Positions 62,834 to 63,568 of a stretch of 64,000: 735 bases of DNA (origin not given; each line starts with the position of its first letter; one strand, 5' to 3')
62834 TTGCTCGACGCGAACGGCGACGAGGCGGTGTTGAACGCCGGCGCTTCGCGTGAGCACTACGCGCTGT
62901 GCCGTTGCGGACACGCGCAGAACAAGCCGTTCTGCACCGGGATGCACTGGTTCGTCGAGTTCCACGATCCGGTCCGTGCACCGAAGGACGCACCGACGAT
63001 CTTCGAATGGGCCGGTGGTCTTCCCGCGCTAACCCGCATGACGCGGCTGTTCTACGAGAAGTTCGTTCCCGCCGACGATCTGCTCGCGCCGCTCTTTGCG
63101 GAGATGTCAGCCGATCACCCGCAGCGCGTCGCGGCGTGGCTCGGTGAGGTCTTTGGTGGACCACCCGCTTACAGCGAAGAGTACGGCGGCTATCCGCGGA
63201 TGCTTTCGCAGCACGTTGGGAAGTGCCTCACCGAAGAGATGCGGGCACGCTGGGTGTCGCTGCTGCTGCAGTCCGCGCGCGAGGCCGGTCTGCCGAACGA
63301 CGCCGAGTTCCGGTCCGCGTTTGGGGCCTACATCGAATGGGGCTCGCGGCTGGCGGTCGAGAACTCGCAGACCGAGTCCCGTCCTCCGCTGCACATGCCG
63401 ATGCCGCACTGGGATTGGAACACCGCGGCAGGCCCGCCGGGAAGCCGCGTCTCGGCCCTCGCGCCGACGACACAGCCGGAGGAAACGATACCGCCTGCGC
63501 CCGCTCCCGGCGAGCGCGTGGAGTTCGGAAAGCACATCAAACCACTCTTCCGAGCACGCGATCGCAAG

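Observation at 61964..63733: Single polypeptide combining two CDGSH sites, a 4Fe-4S-like site, a truncated haemoglobin and an unknown Cys-containing C-terminal domain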

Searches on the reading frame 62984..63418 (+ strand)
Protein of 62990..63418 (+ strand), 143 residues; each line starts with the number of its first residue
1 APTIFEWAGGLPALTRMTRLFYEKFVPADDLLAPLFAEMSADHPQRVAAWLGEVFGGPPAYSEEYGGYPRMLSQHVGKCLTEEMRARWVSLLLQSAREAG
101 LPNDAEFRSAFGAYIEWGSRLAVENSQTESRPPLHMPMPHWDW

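Call 7: search_protein_families(library=pfam, proteins=[window:62990-63418:+], max_evalue=10)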
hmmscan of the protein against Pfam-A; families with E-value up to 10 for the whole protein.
seq(143 aa): 1 family
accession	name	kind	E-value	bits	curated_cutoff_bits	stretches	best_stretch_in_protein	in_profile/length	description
PF01152.27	Bac_globin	-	5.4e-11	43.2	21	1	3-100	1-99/121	Bacterial-like globin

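Call 56: search_solved_structures(query=window:62984-63400:+, max_evalue=0.01, show_alignments=5)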
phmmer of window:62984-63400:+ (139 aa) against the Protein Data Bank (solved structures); distinct sequences matched with E-value up to 0.01: 14.
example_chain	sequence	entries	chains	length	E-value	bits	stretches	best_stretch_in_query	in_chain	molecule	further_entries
2bmm_A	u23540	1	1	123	6.1e-11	45.8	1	5-108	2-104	THERMOSTABLE HEMOGLOBIN FROM THERMOBIFIDA FUSCA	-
5d1v_A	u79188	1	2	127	1.2e-10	44.9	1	3-113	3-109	Globin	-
4uzv_A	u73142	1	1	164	2.3e-10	44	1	2-136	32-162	HEMOGLOBIN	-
1ux8_A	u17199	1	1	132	1.1e-09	41.8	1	12-133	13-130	YJBI PROTEIN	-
2bkm_A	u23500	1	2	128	3.9e-08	36.7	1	4-107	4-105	TRUNCATED HEMOGLOBIN FROM GEOBACILLUS STEAROTHERMOPHILUS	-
5v3t_A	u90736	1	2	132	1.6e-06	31.4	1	4-104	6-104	Globin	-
5v3v_A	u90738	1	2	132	1.6e-05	28.3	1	4-104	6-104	Globin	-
5v3u_A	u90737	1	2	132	8.5e-05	25.9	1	4-103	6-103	Globin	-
4xdi_A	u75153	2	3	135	8.9e-05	25.8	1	3-76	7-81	Chlamydomonas reinhardtii THB1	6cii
1ngk_A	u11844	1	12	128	0.00028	24.2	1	6-118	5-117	Hemoglobin-like protein HbO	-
4nk1_A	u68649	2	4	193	0.00083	22.7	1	11-139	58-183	Hemoglobin-like protein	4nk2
2xyk_A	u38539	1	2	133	0.001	22.4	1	3-118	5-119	2-ON-2 HEMOGLOBIN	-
2qrw_A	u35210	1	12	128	0.0018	21.6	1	6-79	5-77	Hemoglobin-like protein HbO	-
4c0n_A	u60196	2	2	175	0.0076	19.6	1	12-108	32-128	2-ON-2 HEMOGLOBIN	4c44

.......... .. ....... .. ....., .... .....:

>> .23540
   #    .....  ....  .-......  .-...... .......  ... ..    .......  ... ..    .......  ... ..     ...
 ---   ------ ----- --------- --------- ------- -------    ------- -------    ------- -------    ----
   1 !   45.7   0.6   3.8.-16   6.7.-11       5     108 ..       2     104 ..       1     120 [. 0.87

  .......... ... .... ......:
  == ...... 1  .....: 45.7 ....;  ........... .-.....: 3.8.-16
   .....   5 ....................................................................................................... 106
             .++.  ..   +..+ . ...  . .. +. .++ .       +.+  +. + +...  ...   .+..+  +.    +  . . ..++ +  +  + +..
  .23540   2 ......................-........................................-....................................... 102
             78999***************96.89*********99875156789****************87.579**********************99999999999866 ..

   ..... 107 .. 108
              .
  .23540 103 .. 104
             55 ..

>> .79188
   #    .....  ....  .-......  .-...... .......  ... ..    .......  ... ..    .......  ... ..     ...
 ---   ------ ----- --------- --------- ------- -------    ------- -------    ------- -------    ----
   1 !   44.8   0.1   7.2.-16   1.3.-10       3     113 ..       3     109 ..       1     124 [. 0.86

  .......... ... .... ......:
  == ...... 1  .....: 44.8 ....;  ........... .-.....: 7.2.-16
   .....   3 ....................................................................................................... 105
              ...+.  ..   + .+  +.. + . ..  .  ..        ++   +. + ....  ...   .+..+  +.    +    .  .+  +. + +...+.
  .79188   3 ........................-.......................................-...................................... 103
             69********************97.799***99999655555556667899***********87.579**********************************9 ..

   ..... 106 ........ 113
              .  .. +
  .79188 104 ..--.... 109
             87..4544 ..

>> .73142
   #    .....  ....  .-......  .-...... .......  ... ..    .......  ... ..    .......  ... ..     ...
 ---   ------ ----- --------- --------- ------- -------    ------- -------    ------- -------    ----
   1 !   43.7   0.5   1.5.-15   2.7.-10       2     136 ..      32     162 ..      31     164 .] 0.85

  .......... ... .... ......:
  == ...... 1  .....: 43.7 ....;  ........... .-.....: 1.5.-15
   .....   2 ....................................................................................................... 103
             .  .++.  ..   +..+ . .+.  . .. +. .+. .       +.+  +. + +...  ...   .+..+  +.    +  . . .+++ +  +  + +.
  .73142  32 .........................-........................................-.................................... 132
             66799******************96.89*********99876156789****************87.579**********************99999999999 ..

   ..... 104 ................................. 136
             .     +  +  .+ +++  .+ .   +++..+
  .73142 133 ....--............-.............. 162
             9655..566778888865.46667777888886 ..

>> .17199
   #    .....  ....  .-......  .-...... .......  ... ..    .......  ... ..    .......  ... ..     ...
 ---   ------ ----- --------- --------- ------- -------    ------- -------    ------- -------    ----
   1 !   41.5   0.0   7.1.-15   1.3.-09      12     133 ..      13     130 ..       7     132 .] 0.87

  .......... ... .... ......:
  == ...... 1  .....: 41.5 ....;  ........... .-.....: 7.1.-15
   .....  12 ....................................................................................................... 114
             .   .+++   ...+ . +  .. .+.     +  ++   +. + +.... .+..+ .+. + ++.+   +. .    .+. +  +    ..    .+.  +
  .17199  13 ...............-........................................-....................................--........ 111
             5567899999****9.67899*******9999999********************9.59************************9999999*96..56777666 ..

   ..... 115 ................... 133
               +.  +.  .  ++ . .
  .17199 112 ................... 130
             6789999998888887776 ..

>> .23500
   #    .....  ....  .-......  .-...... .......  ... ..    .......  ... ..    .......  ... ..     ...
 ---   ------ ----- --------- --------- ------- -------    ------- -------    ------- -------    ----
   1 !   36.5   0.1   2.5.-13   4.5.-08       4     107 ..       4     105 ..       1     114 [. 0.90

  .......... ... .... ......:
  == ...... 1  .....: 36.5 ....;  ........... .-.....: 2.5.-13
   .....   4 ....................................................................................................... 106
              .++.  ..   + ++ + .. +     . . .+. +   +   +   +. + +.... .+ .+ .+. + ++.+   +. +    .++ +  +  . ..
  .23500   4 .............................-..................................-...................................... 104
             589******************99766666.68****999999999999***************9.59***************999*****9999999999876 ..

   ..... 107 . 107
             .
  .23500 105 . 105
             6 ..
